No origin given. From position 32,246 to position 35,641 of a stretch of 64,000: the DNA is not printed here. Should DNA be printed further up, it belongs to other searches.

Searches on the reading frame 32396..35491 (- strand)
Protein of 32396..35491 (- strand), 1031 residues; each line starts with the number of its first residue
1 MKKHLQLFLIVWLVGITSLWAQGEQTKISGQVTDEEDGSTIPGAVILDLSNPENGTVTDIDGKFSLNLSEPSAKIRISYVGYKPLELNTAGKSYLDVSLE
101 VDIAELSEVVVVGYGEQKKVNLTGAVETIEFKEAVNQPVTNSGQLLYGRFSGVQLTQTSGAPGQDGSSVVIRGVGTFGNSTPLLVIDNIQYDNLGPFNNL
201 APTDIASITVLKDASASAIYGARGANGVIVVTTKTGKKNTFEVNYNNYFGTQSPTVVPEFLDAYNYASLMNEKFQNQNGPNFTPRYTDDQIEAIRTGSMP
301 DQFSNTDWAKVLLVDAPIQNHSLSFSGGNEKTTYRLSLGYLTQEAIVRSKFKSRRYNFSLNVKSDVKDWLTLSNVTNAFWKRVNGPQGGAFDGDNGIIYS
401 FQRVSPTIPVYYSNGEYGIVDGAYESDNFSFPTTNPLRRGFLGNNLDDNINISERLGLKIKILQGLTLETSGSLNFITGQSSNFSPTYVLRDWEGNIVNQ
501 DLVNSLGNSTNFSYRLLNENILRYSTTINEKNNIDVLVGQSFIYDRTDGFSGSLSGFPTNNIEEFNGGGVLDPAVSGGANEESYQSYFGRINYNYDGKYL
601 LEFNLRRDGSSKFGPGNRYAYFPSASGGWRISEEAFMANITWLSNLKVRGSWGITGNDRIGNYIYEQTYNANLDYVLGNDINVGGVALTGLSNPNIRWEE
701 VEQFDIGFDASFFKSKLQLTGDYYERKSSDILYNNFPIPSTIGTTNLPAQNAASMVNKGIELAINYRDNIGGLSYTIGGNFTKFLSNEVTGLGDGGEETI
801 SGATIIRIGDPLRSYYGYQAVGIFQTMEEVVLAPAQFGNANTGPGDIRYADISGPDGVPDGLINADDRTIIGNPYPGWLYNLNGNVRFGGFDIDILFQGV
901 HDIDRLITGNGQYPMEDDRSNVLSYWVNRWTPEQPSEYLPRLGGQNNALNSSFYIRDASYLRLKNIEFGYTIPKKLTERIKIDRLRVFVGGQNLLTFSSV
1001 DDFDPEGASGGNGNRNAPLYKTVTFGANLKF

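Call 10: search_protein_families(library=pfam, proteins=[window:32396-35491:-], max_evalue=0.001)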
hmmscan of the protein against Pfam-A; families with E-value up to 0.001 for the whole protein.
window:32396-35491:- (1031 aa): 3 families
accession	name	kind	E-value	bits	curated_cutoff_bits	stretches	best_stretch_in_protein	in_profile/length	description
PF13715.12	CarbopepD_reg_2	-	1.7e-15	57.2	32.2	1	28-111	1-88/88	CarboxypepD_reg-like domain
PF07715.20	Plug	-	1.4e-14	54.9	23.9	1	119-228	2-107/107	TonB-dependent Receptor Plug Domain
PF13620.12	CarboxypepD_reg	-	3.2e-09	37.4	32.3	1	28-87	2-64/82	Carboxypeptidase regulatory-like domain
